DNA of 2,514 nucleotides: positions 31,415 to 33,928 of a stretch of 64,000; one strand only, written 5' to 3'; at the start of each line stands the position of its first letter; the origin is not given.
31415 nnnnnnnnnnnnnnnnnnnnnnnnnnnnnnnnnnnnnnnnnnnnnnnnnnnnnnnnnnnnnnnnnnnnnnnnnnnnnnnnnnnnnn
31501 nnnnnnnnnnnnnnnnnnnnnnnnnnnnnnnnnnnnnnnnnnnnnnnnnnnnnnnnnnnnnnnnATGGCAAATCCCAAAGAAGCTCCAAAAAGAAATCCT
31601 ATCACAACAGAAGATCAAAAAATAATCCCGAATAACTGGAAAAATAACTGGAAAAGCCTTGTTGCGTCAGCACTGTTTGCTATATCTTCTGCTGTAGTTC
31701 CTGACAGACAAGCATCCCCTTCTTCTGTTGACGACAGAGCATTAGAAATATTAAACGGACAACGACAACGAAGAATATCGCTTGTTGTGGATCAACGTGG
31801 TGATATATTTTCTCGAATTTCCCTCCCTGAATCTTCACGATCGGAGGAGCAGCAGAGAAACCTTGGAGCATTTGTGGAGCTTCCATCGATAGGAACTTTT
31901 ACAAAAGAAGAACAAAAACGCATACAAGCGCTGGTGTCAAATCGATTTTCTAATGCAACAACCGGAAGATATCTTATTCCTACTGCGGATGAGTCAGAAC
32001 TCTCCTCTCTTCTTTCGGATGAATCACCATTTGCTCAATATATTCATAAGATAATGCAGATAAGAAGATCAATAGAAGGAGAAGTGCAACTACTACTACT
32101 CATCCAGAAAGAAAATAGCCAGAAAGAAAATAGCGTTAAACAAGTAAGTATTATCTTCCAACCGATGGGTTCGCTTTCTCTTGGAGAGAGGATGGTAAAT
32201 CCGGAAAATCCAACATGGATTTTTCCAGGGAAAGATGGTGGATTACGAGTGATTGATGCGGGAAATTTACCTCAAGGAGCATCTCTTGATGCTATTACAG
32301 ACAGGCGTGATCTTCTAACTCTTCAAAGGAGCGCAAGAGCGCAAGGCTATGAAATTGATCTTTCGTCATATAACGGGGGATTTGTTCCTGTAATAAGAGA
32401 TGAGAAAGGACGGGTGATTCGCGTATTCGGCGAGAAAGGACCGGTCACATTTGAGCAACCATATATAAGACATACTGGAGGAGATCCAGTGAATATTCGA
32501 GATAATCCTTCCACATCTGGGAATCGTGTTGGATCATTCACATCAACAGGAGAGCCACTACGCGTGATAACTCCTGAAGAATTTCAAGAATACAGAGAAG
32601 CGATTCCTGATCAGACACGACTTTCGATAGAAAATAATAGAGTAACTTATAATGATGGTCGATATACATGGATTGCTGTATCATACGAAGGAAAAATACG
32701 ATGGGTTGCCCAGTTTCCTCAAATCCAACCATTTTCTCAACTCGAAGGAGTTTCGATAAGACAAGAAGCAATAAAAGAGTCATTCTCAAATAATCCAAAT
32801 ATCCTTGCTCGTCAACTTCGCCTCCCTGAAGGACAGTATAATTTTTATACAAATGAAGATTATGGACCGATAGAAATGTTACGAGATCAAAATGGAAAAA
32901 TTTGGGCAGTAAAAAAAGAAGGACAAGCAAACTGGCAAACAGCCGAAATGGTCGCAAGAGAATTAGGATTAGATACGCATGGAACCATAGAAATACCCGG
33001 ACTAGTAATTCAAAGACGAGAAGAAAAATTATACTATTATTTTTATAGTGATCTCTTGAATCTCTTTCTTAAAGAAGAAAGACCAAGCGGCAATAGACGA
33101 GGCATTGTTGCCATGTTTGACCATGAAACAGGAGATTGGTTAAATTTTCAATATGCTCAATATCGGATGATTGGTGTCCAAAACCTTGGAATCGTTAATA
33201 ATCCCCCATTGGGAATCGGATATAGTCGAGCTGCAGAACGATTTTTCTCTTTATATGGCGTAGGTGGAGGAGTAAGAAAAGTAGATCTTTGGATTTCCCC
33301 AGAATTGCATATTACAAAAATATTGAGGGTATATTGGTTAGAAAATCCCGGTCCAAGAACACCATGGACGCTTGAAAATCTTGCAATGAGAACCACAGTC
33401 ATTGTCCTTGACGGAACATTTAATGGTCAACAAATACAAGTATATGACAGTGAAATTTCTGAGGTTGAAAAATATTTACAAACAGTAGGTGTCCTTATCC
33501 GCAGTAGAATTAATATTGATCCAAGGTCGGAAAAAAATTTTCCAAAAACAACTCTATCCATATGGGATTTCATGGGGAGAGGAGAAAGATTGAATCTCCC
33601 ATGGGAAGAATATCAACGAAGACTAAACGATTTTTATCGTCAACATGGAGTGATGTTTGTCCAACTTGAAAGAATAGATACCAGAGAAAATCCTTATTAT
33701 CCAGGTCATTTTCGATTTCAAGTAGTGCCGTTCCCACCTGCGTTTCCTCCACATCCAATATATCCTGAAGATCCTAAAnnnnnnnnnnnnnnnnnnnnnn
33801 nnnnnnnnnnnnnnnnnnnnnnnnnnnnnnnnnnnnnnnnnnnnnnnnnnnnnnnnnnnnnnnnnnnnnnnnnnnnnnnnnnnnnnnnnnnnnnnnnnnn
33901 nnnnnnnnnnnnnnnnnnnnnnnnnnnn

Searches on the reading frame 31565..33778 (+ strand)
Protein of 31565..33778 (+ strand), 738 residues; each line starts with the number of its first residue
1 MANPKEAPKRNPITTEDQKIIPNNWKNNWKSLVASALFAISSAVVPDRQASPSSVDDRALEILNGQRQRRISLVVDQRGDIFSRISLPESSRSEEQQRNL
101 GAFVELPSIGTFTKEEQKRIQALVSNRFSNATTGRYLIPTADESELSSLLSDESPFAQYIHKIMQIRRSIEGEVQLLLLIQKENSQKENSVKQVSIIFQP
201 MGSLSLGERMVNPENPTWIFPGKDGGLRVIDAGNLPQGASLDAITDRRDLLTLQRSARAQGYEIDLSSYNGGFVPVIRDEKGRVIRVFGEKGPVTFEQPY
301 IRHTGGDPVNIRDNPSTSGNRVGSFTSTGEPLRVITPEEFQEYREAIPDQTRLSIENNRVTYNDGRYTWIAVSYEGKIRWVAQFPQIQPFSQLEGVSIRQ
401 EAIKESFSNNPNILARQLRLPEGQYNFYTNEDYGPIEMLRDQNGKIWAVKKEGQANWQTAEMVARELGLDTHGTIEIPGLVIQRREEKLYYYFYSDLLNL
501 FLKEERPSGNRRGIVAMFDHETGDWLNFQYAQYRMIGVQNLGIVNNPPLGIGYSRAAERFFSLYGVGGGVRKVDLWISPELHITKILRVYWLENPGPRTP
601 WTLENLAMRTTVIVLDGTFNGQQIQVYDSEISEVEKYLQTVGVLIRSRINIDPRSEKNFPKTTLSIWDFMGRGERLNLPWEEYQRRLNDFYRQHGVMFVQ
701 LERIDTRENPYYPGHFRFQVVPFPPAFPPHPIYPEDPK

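Call 13: search_protein_families(library=pfam, proteins=[window:31565-33778:+], max_evalue=0.01)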
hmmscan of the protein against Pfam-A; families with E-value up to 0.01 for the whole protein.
window:31565-33778:+ (738 aa): 1 family
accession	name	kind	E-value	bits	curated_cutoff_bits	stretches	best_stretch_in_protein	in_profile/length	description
PF08239.17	SH3_3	-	0.0049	17.5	27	0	309-335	3-28/54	Bacterial SH3 domain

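Call 52: search_protein_families(library=ncbifam, proteins=[window:31565-33778:+], max_evalue=0.01)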
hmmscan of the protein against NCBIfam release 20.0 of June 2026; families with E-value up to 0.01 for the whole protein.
window:31565-33778:+ (738 aa): 0 families
